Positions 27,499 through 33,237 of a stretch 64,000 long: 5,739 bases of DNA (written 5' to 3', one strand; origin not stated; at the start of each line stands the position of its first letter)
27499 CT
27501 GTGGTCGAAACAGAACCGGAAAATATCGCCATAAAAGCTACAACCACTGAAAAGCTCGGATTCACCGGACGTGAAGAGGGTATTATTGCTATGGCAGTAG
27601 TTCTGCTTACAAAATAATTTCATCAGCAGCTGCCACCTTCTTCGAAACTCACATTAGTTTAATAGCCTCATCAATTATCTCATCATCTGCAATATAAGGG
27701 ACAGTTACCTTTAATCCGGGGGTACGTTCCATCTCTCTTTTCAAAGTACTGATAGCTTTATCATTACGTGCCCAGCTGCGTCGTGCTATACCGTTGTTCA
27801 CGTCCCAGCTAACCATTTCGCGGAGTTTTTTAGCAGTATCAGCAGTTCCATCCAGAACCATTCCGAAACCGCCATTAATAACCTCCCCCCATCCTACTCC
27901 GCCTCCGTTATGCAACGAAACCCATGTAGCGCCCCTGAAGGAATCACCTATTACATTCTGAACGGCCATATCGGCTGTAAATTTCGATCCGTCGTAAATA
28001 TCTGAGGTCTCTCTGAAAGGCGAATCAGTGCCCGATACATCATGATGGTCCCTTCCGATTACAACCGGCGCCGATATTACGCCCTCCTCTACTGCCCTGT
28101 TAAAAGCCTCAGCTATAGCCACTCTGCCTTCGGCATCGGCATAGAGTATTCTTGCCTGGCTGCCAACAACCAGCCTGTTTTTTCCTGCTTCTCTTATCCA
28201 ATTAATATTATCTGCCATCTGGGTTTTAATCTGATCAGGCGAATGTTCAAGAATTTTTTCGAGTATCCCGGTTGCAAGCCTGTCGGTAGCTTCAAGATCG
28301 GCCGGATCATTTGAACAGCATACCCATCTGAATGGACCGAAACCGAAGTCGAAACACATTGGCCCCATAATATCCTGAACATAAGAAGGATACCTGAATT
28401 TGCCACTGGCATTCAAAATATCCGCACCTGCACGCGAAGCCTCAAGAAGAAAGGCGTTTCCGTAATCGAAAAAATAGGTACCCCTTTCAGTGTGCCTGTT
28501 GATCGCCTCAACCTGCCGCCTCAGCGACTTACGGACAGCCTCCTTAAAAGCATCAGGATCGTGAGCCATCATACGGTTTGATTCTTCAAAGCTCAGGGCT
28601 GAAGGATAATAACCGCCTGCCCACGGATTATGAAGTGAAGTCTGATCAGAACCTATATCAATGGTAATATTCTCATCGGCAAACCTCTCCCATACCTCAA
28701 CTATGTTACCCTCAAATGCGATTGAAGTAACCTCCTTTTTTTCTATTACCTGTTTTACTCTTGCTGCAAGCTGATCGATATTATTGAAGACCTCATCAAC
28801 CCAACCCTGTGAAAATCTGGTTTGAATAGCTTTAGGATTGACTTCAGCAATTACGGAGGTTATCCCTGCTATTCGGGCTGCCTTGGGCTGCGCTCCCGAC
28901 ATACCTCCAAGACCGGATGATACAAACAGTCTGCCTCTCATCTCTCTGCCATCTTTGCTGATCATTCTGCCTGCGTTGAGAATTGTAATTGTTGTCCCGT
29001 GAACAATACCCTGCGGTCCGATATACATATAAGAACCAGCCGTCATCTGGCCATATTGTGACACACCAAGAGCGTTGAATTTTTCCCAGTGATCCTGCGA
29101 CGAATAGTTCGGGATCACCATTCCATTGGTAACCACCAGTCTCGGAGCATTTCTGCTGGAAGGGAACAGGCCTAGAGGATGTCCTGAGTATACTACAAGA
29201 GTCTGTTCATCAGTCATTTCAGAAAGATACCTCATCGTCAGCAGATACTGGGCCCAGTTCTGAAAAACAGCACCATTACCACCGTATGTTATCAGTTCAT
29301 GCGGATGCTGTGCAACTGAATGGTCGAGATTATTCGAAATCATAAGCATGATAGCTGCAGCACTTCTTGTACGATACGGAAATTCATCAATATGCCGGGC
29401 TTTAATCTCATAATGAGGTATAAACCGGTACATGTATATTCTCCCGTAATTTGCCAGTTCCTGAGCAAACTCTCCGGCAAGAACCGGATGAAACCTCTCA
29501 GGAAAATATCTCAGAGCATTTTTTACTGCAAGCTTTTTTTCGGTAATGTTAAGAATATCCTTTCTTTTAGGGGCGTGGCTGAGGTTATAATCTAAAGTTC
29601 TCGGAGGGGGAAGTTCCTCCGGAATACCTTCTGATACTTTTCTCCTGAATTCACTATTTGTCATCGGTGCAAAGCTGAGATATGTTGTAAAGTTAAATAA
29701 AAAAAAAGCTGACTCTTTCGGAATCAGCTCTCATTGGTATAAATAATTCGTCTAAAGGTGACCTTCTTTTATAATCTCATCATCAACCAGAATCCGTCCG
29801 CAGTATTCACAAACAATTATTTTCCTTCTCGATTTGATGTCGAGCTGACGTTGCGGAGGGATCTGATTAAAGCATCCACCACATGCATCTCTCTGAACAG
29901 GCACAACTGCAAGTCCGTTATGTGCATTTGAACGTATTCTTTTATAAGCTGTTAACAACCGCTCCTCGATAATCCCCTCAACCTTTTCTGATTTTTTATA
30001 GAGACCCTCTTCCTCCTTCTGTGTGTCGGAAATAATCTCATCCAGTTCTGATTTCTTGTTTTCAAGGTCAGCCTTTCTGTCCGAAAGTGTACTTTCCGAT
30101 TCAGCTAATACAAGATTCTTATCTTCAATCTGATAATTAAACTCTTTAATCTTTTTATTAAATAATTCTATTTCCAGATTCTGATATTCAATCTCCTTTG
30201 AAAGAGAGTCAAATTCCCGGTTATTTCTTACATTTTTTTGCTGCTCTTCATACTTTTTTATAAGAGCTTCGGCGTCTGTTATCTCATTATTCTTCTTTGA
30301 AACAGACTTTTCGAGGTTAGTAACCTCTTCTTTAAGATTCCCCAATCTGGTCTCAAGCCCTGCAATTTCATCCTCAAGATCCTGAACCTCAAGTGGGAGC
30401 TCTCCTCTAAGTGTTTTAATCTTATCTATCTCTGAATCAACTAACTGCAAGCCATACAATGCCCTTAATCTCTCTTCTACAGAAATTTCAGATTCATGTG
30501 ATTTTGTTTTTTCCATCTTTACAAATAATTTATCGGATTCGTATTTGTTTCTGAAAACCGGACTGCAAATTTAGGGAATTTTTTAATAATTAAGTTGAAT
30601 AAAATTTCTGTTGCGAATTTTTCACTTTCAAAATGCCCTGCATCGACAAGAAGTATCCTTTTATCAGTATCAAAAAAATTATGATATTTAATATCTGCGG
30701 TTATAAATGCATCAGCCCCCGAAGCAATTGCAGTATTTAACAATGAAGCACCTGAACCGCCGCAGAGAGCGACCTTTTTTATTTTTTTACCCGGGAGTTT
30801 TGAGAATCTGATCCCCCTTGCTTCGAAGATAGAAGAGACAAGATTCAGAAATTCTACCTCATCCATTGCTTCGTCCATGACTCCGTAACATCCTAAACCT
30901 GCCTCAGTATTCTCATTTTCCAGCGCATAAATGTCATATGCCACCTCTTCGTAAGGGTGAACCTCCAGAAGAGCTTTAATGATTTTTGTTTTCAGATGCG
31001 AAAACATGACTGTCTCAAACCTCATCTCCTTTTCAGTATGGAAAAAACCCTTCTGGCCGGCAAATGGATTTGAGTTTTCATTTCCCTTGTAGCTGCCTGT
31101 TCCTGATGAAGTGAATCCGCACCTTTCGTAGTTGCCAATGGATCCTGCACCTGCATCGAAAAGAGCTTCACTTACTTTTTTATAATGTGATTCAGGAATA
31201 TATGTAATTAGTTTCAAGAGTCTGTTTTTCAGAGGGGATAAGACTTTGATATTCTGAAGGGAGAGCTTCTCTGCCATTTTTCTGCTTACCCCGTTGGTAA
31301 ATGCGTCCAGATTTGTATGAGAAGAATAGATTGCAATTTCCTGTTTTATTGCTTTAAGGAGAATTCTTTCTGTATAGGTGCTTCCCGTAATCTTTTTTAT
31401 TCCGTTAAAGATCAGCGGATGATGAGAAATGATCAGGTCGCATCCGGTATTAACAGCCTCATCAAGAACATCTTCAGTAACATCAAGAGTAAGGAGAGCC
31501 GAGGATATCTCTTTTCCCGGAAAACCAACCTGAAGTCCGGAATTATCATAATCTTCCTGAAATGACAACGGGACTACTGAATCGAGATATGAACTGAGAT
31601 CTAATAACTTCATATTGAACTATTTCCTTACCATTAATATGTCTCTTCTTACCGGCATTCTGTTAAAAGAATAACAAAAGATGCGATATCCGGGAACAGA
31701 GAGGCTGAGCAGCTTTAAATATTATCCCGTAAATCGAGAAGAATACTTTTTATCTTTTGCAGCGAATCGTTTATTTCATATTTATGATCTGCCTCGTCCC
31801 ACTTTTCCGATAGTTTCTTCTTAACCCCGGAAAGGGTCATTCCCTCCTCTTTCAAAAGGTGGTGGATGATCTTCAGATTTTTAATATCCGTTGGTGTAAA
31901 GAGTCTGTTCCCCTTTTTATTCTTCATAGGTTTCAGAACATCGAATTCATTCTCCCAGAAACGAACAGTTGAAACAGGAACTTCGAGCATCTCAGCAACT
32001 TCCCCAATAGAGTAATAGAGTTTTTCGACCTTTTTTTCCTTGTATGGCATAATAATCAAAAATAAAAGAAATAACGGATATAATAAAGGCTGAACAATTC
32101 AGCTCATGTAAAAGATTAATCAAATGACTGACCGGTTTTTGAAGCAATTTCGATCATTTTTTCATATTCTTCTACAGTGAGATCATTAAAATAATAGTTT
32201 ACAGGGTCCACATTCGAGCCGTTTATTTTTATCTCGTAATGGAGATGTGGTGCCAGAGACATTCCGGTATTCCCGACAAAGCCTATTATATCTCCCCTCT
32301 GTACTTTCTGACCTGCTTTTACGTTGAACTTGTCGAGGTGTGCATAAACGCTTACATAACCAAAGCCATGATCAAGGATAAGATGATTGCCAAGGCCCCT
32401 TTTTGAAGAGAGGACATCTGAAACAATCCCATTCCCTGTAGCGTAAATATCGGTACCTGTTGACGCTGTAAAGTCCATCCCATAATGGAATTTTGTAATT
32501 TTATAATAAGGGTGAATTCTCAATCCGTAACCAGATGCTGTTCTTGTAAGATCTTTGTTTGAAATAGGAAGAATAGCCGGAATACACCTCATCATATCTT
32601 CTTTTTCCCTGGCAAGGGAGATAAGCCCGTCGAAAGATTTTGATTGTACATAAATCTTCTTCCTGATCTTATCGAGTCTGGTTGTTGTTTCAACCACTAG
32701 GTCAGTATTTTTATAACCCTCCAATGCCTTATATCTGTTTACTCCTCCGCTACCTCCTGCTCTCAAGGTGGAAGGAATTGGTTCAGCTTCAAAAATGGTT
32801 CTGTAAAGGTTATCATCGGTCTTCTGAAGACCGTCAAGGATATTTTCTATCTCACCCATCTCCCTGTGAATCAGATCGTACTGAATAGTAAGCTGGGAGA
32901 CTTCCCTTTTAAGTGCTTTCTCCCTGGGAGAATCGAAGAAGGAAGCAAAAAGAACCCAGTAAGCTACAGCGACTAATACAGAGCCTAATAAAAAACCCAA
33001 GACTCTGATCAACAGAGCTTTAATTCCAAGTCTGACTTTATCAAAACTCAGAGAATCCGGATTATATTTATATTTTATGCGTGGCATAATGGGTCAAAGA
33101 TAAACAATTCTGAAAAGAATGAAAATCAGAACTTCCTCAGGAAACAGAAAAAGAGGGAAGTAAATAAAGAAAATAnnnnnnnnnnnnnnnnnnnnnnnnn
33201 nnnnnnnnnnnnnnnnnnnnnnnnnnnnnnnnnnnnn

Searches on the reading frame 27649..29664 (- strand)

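Call 54: search_protein_families(library=ncbifam, proteins=[window:27649-29664:-], max_evalue=1e-10)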
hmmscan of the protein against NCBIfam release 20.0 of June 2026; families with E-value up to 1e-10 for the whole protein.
window:27649-29664:- (671 aa): 3 families
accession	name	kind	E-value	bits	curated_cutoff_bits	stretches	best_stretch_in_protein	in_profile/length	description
TIGR01228.2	hutU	equivalog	4.4e-124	415.1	375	1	99-644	15-539/545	urocanate hydratase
NF058531.1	CH3_S_urocan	exception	1.7e-99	333.7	880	1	87-642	3-530/535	S-methyl thiourocanate hydratase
NF058530.1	thiouroc_hyd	equivalog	8.5e-87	292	930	1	103-641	10-525/535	thiourocanate hydratase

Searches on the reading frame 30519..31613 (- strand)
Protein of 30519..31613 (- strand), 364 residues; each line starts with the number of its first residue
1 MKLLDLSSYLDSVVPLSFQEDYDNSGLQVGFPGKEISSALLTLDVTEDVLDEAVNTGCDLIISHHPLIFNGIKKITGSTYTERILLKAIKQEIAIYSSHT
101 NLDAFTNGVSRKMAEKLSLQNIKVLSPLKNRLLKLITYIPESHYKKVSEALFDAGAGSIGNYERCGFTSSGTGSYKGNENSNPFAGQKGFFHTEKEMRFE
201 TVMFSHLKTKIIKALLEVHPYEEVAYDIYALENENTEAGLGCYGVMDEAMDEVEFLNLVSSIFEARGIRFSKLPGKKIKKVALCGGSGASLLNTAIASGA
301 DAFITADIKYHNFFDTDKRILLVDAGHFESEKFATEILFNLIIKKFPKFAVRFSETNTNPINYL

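Call 82: search_protein_families(library=pfam, proteins=[window:30519-31613:-], max_evalue=0.00001)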
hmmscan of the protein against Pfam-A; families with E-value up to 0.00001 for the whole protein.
window:30519-31613:- (364 aa): 1 family
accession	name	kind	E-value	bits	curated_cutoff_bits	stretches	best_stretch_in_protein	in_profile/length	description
PF01784.24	DUF34_NIF3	-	3.7e-77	259.8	23.4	1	1-360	1-256/256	Duf34/NIF3 (NGG1p interacting factor 3)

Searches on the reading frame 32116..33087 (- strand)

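Call 82: search_protein_families(library=pfam, proteins=[window:32116-33087:-], max_evalue=0.00001)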
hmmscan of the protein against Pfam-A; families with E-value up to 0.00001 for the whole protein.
window:32116-33087:- (323 aa): 1 family
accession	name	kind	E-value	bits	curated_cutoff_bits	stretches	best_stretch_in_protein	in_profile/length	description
PF01551.29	Peptidase_M23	-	2.8e-32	111.2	28.7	1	199-295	1-96/96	Peptidase family M23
